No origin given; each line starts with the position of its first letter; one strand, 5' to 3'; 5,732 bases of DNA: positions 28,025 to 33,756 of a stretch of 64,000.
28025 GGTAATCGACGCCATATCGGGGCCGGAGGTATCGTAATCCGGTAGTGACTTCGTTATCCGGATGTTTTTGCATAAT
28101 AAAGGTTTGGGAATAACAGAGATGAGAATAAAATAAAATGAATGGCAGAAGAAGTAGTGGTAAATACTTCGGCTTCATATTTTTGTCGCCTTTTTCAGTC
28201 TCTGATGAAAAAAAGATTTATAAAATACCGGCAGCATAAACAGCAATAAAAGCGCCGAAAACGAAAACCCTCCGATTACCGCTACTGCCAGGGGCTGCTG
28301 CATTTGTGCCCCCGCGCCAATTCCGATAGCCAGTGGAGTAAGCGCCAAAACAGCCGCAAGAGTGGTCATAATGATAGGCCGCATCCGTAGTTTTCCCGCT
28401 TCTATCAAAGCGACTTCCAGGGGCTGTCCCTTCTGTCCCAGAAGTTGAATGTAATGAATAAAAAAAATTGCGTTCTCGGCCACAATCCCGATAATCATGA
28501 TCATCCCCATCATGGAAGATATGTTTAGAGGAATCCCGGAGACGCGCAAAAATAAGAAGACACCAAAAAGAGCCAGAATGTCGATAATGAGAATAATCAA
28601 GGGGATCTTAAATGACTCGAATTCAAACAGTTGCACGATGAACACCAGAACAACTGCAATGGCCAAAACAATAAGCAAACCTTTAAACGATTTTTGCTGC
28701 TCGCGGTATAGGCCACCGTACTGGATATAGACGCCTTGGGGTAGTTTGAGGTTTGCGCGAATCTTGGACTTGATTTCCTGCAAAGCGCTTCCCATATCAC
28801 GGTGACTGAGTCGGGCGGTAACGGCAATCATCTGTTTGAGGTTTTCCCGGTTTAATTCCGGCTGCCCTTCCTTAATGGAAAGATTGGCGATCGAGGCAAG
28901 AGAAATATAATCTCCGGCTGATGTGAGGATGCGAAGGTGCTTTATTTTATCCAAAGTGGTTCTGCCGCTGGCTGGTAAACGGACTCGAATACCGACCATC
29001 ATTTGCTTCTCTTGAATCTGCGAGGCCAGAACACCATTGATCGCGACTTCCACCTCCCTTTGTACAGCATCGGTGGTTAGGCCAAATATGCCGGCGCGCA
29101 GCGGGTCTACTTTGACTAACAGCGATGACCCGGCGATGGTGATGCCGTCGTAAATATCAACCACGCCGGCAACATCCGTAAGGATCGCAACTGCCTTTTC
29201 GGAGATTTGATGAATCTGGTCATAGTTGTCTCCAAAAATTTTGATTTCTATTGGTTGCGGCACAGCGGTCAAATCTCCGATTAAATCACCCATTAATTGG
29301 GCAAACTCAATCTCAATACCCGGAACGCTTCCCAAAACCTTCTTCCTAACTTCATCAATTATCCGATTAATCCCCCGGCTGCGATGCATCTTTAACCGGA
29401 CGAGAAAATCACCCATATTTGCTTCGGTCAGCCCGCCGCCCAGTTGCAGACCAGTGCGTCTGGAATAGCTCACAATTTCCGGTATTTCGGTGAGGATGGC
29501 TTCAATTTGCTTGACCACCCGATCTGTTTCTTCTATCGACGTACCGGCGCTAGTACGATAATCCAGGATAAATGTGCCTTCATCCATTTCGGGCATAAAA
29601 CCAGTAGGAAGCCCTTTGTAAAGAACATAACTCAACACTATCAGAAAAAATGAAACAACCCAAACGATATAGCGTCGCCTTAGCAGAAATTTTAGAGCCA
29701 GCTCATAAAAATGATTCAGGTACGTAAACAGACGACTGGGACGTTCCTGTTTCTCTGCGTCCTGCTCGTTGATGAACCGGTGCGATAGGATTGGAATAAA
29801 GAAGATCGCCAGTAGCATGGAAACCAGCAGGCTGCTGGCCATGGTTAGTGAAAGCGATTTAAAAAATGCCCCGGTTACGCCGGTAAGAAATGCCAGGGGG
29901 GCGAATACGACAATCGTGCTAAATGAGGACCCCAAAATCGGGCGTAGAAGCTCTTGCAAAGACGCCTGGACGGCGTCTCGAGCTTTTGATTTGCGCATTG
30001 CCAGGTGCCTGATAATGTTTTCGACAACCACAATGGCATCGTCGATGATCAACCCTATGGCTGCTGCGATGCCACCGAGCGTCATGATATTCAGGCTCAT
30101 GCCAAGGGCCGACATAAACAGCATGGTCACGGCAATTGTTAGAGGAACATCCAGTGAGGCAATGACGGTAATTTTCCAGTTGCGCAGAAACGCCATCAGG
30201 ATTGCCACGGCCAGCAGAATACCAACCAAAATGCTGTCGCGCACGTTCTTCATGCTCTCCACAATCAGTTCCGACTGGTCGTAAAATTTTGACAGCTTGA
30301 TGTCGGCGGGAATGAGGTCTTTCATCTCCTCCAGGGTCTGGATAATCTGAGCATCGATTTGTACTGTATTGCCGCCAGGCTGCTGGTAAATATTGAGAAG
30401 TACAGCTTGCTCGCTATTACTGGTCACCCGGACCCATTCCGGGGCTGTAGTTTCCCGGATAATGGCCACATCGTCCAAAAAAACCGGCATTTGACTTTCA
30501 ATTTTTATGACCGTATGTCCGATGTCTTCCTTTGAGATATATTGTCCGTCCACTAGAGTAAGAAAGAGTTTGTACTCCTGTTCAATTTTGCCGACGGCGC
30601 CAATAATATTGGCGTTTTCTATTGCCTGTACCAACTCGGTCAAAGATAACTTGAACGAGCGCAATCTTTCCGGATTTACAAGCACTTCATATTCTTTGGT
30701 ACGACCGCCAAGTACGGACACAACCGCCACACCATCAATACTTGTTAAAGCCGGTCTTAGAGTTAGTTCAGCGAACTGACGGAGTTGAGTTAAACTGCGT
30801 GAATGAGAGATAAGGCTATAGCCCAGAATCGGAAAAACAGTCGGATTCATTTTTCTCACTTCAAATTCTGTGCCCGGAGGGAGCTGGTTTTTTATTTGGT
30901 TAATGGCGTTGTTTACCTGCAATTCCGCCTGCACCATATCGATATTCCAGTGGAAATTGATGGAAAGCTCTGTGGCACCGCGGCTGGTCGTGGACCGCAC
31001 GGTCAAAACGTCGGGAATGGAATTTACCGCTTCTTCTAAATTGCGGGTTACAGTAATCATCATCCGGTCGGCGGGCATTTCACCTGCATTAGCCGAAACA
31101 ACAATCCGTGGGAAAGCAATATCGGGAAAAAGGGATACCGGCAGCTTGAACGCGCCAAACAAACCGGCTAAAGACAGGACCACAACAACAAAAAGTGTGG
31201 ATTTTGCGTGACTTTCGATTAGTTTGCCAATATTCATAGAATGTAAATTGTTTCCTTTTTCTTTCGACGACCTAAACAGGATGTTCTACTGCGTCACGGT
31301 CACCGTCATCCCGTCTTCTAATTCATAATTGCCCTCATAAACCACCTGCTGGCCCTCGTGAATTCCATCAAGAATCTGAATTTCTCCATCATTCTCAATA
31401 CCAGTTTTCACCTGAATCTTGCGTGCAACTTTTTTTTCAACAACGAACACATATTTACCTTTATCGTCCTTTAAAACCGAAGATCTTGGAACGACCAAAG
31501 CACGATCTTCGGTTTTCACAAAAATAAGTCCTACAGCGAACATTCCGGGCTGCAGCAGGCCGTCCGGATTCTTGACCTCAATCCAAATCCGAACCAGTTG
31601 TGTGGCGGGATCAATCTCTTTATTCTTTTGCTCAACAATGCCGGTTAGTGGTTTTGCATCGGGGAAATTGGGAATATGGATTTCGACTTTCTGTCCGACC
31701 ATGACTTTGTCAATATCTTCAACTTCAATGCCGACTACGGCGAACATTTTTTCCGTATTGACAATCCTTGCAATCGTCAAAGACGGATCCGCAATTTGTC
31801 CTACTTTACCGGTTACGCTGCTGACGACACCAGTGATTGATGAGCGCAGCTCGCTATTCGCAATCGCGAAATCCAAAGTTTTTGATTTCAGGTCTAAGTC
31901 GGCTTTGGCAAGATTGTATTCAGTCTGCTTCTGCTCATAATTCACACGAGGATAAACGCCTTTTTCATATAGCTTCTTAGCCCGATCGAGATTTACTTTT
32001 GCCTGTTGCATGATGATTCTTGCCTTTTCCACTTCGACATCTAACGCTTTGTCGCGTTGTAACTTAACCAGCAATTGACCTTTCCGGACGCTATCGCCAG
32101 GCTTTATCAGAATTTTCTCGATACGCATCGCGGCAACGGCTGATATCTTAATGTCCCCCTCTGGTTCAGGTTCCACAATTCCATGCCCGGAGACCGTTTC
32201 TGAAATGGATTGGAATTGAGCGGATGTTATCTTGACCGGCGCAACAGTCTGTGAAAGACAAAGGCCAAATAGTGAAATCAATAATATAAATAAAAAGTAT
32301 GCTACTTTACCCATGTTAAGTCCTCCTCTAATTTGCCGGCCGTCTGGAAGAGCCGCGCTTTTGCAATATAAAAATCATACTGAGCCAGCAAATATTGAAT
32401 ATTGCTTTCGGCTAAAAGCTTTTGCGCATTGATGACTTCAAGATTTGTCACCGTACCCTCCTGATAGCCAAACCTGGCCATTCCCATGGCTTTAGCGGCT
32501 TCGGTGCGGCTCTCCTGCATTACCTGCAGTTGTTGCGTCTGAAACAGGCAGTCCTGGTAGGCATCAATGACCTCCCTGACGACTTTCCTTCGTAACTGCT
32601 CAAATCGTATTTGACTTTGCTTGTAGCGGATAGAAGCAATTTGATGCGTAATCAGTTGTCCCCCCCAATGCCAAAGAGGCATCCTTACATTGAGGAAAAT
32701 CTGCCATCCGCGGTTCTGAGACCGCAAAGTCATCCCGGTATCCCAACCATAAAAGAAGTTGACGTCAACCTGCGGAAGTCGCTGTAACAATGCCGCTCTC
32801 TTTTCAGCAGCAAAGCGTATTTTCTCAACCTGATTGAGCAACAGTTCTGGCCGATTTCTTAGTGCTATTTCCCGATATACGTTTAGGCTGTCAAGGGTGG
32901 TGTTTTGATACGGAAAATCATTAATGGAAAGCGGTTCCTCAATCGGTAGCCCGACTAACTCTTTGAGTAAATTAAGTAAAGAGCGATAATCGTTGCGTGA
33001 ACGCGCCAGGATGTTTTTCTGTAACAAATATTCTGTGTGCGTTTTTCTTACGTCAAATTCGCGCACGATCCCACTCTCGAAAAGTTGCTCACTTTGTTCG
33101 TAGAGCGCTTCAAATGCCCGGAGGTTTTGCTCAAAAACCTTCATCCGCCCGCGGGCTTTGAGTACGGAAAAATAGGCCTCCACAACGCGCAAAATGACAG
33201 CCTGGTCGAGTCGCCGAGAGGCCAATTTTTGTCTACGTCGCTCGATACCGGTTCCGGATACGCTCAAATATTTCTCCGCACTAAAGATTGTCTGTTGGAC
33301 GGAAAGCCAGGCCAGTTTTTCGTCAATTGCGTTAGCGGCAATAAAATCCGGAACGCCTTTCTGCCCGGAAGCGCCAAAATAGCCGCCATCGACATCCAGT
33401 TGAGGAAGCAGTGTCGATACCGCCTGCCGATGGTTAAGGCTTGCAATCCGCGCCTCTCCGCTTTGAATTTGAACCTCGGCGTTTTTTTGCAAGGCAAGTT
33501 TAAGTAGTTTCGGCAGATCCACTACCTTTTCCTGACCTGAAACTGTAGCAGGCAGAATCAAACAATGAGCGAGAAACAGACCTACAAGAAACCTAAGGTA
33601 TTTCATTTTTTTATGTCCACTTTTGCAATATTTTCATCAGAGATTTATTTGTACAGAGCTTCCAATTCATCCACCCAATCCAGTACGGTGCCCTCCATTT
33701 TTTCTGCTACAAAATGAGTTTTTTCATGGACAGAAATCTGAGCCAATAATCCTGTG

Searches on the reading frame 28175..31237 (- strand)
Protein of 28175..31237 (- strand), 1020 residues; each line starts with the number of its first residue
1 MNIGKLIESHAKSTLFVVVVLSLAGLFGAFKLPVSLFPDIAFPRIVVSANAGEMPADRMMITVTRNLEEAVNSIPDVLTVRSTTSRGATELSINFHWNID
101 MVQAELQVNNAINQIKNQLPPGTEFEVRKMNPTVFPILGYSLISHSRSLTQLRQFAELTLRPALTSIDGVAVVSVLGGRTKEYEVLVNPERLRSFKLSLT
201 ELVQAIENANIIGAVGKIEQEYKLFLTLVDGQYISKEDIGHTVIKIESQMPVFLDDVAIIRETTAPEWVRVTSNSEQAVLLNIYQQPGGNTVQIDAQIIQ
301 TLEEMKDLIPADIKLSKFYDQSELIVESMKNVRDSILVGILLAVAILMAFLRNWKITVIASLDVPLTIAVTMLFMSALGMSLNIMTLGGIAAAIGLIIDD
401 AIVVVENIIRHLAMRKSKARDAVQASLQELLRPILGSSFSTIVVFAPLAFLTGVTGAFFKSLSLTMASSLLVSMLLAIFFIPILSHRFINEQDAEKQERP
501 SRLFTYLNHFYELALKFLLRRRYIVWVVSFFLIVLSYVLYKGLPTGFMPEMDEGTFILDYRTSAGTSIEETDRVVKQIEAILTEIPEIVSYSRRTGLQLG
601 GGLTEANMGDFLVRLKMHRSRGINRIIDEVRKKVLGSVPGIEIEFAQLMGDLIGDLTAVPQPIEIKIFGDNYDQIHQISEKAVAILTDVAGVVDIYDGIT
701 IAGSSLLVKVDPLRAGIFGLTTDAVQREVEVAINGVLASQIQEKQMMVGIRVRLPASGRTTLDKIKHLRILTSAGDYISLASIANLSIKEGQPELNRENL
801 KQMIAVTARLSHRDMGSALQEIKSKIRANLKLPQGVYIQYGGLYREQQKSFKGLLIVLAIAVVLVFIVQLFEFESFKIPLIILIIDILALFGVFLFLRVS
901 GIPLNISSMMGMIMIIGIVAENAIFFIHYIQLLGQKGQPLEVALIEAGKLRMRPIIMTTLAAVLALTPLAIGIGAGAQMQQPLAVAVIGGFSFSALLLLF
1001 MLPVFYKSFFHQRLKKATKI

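Call 66: search_protein_families(library=pfam, proteins=[window:28175-31237:-], max_evalue=0.000001)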
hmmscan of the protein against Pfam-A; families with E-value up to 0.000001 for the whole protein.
window:28175-31237:- (1020 aa): 1 family
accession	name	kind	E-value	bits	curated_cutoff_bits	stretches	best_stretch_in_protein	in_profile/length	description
PF00873.25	ACR_tran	-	1.4e-240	801.4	28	1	14-1007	12-1018/1021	AcrB/AcrD/AcrF family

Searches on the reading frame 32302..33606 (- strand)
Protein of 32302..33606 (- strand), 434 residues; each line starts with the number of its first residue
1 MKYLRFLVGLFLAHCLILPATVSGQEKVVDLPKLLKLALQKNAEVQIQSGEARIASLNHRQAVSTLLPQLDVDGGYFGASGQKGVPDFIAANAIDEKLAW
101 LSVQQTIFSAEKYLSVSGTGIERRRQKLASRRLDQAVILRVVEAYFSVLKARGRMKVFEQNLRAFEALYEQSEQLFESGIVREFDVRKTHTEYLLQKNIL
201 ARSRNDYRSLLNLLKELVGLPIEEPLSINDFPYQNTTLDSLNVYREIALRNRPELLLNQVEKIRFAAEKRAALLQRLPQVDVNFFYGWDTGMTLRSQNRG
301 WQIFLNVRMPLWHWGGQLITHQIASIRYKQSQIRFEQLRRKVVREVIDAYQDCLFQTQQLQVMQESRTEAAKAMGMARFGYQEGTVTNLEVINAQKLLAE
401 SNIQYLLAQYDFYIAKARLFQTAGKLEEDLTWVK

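Call 66: search_protein_families(library=pfam, proteins=[window:32302-33606:-], max_evalue=0.000001)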
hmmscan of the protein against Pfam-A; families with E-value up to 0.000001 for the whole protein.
window:32302-33606:- (434 aa): 1 family
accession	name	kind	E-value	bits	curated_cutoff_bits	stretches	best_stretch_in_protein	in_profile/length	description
PF02321.23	OEP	-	2.3e-39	135.6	22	2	246-423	6-186/187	Outer membrane efflux protein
